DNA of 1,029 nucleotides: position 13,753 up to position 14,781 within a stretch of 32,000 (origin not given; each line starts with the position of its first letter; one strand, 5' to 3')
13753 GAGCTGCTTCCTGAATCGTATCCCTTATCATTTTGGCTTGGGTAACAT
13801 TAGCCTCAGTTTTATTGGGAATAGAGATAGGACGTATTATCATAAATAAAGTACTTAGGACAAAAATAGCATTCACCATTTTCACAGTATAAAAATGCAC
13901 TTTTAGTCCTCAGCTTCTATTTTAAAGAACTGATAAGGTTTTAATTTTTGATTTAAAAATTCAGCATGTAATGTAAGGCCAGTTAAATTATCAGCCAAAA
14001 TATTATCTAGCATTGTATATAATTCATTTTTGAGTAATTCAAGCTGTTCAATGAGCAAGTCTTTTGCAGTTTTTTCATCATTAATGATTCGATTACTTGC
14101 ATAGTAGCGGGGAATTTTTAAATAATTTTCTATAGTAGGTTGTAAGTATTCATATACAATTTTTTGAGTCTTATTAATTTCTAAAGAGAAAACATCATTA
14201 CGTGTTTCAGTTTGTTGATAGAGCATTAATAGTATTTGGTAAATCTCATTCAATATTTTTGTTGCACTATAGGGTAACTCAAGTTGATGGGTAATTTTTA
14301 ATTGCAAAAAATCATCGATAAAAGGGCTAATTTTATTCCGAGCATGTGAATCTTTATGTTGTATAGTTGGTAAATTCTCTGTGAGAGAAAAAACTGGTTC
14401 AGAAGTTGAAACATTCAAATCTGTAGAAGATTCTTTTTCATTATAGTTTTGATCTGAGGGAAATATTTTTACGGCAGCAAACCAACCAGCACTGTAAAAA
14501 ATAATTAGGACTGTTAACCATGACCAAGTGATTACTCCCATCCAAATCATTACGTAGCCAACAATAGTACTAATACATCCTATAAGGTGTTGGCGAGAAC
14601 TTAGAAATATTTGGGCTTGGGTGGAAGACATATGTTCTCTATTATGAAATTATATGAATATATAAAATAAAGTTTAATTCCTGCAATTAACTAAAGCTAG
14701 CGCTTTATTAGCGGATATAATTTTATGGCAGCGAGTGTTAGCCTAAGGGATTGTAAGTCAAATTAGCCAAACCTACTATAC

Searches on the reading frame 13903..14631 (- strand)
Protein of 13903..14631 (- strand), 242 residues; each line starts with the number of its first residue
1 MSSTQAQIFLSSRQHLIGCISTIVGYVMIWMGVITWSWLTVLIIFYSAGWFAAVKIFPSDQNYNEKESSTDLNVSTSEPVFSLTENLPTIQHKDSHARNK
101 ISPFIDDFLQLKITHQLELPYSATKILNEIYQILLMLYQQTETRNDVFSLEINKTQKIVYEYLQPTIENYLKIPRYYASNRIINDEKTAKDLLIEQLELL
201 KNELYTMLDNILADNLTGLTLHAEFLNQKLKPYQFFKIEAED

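Call 4: search_protein_families(library=pfam, proteins=[window:13903-14631:-], max_evalue=1)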
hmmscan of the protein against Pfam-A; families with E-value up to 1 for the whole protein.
window:13903-14631:- (242 aa): 1 family
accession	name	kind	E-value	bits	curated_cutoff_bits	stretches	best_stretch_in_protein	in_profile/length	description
PF12755.13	Vac14_Fab1_bd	-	0.022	15.8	22.1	1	158-231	28-96/97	Vacuolar 14 Fab1-binding region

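Call 5: search_protein_families(library=ncbifam, proteins=[window:13903-14631:-], max_evalue=1)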
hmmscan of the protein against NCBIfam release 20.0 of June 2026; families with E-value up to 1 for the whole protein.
window:13903-14631:- (242 aa): 0 families

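Call 6: search_protein_families(library=padloc, proteins=[window:13903-14631:-], max_evalue=1)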
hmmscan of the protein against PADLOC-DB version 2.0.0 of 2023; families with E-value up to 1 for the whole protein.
window:13903-14631:- (242 aa): 0 families

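Call 15: search_protein_families(library=phrogs, proteins=[window:13903-14631:-], max_evalue=1)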
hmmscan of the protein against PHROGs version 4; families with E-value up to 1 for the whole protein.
window:13903-14631:- (242 aa): 1 family
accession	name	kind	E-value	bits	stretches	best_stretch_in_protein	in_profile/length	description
phrog_1374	-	unknown function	0.18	12.6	1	27-51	28-52/89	-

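Call 55: search_dna_similar(query=window:13903-14631:-, collection=plasmids, mode=protein, max_rows=15, max_evalue=0.001)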
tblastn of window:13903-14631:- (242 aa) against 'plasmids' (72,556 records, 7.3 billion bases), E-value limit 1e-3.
Records with a match: 4; places in all: 4; records where one place covers at least 80% of the query: 1.
Best place of each record, by identity: <60% 4.
By first word of the organism name: Variovorax 3; Deinococcus 1.
By predicted mobility (MOB-suite, as given by PLSDB): non-mobilizable 4.
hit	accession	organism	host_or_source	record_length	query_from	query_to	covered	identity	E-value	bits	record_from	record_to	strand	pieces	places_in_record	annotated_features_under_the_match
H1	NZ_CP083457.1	Deinococcus taeanensis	whole organism,coastal dune soil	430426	6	231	93%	24.3%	2e-8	62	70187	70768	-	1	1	hypothetical protein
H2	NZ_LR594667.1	Variovorax sp. SRS16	linuron-contaminated soil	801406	118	230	47%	30.2%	8e-6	54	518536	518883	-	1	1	hypothetical protein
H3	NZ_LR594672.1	Variovorax sp. PBL-E5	linuron-contaminated soil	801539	118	230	47%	30.2%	8e-6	54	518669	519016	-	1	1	hypothetical protein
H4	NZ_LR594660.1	Variovorax sp. PBL-H6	linuron-contaminated soil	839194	118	230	47%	30.2%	8e-6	54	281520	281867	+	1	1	hypothetical protein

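Call 56: get_annotated_region(hit=H1, flank=5000)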
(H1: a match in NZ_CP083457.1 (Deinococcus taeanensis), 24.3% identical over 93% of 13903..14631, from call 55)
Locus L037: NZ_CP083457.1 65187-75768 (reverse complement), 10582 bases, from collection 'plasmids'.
description: Deinococcus taeanensis strain TS293 plasmid p_TS293_3, complete sequence
organism: Deinococcus taeanensis (NCBI taxid 2737050)
taxonomy: Bacteria; Deinococcota; Deinococci; Deinococcales; Deinococcaceae; Deinococcus; Deinococcus taeanensis
host: -; source: whole organism,coastal dune soil; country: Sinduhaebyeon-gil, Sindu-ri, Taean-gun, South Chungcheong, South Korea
typing (MOB-suite, as given by PLSDB): non-mobilizable
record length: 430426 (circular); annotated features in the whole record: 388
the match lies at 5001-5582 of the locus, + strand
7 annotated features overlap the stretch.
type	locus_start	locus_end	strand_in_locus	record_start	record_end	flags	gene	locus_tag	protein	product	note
CDS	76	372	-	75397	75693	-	-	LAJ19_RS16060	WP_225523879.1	hypothetical protein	-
CDS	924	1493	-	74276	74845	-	-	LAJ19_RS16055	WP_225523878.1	GNAT family N-acetyltransferase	-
CDS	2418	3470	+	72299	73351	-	-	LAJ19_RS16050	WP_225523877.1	hypothetical protein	-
CDS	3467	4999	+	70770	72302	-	-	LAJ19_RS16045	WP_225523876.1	VWA domain-containing protein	-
CDS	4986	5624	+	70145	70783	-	-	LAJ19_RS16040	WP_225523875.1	hypothetical protein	-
CDS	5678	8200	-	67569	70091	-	-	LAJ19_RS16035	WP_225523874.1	WG repeat-containing protein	-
CDS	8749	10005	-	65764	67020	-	-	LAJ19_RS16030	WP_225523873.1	DUF945 family protein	-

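Call 57: get_annotated_region(hit=H2, flank=5000)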
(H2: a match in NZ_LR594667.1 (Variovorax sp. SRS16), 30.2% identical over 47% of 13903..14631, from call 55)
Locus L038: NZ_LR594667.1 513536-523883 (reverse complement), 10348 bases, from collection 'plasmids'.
description: Variovorax sp. SRS16 plasmid 2
organism: Variovorax sp. SRS16 (NCBI taxid 282217)
taxonomy: Bacteria; Pseudomonadota; Betaproteobacteria; Burkholderiales; Comamonadaceae; Variovorax; Variovorax sp. SRS16
host: -; source: linuron-contaminated soil; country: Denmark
typing (MOB-suite, as given by PLSDB): non-mobilizable
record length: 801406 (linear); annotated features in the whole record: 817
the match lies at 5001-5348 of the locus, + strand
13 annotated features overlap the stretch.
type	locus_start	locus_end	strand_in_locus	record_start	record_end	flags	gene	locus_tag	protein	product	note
CDS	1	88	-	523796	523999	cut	-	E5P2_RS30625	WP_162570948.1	hypothetical protein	-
CDS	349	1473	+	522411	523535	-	-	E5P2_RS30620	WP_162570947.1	hypothetical protein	-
CDS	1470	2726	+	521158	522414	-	-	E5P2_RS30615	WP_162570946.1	toxic anion resistance protein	-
CDS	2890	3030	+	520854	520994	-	-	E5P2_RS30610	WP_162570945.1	hypothetical protein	-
CDS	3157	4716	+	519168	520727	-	-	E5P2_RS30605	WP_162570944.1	substrate-binding and VWA domain-containing protein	-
CDS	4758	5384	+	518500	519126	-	-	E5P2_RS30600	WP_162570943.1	hypothetical protein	-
CDS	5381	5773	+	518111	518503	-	-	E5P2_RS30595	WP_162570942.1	ASCH domain-containing protein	-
CDS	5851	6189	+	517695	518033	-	-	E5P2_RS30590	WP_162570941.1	hypothetical protein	-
CDS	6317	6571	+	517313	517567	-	-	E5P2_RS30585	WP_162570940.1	hypothetical protein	-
CDS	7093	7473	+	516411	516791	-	-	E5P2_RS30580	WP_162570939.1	hypothetical protein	-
CDS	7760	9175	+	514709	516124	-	-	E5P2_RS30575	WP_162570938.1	Wadjet anti-phage system protein JetA family protein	-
CDS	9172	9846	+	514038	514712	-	-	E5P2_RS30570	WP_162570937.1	DUF4194 domain-containing protein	-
CDS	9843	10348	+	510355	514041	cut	-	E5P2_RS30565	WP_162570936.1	SbcC/MukB-like Walker B domain-containing protein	-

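Call 58: search_protein_families(library=pfam, proteins=[L038:4758-5384:+, L037:4986-5624:+, L038:349-1473:+, L037:2418-3470:+], max_evalue=0.1)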
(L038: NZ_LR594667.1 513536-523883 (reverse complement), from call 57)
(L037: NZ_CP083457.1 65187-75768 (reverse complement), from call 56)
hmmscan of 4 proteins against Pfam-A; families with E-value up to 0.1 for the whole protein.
L038:4758-5384:+ (208 aa): 0 families

L037:4986-5624:+ (212 aa): 0 families

L038:349-1473:+ (374 aa): 0 families

L037:2418-3470:+ (350 aa): 0 families

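Call 119: find_related_loci(query=A10, collection=viral_contigs, flank=6000)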
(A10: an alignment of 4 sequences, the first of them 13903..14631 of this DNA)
Query A10 (242 aa) in viral_contigs; peptide patterns used: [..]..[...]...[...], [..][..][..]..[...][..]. (x = any residue, [..] = any of these).
255 stretches matched a pattern, but none encodes a relative of the query by tblastn (E <= 1e-3).
